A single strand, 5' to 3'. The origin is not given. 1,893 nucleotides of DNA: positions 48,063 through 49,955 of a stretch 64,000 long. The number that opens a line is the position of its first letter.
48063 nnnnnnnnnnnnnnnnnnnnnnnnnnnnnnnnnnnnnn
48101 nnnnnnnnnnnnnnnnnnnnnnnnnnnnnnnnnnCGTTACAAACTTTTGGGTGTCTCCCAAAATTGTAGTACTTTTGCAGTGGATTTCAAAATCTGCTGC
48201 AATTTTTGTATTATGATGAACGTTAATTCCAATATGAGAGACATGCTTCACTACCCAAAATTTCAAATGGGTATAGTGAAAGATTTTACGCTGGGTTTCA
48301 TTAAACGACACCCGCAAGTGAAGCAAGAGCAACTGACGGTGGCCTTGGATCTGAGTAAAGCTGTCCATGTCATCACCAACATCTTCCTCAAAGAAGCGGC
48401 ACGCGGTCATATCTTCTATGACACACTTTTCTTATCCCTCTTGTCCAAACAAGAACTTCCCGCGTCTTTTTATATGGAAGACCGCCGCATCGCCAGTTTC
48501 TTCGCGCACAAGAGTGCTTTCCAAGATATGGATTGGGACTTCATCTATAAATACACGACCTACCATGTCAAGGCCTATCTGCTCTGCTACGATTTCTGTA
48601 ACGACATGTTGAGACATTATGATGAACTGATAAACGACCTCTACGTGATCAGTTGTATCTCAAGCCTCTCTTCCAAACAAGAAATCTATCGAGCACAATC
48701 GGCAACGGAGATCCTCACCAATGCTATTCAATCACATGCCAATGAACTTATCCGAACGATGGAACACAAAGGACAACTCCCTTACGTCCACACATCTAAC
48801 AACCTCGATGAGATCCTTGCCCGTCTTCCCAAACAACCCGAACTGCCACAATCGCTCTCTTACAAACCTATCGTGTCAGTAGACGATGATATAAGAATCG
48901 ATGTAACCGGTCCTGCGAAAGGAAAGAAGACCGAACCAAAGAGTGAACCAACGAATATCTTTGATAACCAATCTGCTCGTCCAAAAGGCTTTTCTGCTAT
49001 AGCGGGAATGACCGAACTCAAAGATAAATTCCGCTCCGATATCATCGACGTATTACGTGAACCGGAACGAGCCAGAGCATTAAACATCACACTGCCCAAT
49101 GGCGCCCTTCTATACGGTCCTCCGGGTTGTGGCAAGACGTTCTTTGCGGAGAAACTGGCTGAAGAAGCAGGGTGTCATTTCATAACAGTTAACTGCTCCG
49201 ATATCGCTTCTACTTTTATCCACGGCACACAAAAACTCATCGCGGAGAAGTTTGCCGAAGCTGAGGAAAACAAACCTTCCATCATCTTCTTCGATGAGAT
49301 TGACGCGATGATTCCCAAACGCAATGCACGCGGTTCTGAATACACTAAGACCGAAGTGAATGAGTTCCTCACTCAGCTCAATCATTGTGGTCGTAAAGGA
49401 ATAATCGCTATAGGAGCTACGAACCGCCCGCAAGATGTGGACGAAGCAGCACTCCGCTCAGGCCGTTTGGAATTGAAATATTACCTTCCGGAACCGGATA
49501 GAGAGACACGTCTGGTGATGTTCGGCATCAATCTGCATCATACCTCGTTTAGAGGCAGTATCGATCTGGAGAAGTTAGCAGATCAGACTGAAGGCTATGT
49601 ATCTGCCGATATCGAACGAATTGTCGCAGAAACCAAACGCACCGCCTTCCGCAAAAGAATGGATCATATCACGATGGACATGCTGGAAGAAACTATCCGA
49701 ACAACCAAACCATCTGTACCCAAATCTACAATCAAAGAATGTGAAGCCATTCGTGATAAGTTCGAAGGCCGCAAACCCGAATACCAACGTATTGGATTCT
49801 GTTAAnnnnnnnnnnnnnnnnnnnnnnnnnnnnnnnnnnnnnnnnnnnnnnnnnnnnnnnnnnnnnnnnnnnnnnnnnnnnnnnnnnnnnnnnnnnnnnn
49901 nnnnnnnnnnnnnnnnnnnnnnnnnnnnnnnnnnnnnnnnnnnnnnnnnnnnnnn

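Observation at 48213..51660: Module B: AAA+ ATPase + vWA + CX5R phosphatase (+DUF1287), a TerY-P-like triad with swapped components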

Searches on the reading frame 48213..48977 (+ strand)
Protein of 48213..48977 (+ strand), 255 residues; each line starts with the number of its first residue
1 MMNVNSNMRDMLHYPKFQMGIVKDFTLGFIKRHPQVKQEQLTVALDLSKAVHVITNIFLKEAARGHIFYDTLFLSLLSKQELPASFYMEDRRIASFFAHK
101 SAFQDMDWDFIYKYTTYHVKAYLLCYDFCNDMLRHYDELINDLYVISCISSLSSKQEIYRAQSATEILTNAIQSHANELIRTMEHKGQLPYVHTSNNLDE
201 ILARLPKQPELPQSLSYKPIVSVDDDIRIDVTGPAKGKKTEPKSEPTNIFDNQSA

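Call 81: search_protein_families(library=pfam, proteins=[window:48213-48977:+], max_evalue=1)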
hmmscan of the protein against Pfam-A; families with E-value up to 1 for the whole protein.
window:48213-48977:+ (255 aa): 1 family
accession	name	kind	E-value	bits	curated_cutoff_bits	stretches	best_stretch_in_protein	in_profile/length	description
PF22007.2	DUF6930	-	0.13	13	27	0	145-190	36-81/123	Domain of unknown function (DUF6930)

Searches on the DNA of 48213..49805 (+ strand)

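Call 85: search_rna_families(sources=[L090, L033, L038, L092], threshold=evalue, max_evalue=0.1)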
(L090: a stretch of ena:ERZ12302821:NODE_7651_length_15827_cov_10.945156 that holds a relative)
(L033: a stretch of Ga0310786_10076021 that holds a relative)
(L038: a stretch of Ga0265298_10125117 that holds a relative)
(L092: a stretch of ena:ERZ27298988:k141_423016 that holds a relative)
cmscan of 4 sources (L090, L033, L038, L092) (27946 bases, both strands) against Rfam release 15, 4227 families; matches with E-value up to 0.1: 9.
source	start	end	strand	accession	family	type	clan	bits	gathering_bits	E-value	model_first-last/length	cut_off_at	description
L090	1889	1961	+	RF00005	tRNA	Gene; tRNA;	CL00001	72.2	29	3.4e-14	1-71/71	no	tRNA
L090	5791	5863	+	RF00005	tRNA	Gene; tRNA;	CL00001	65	29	3.2e-12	1-71/71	no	tRNA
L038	1193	1265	+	RF00005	tRNA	Gene; tRNA;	CL00001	65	29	3.2e-12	1-71/71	no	tRNA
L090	1581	1652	+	RF00005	tRNA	Gene; tRNA;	CL00001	57.6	29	3.4e-10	1-71/71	no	tRNA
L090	1380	1453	+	RF00005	tRNA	Gene; tRNA;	CL00001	56.7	29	6.3e-10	1-71/71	no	tRNA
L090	1742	1826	+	RF00005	tRNA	Gene; tRNA;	CL00001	53.4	29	5.2e-09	1-71/71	no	tRNA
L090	1667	1736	+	RF00005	tRNA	Gene; tRNA;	CL00001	38.8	29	5.3e-05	1-71/71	no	tRNA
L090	1889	1962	-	RF04354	Plastid-ycf2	Cis-reg;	-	34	65.7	0.0012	1-75/75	no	Plastid-ycf2 5UTR RNA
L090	3899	4031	+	RF02553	YrlA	Gene; sRNA;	-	32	69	0.0022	1-114/114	no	Y RNA-like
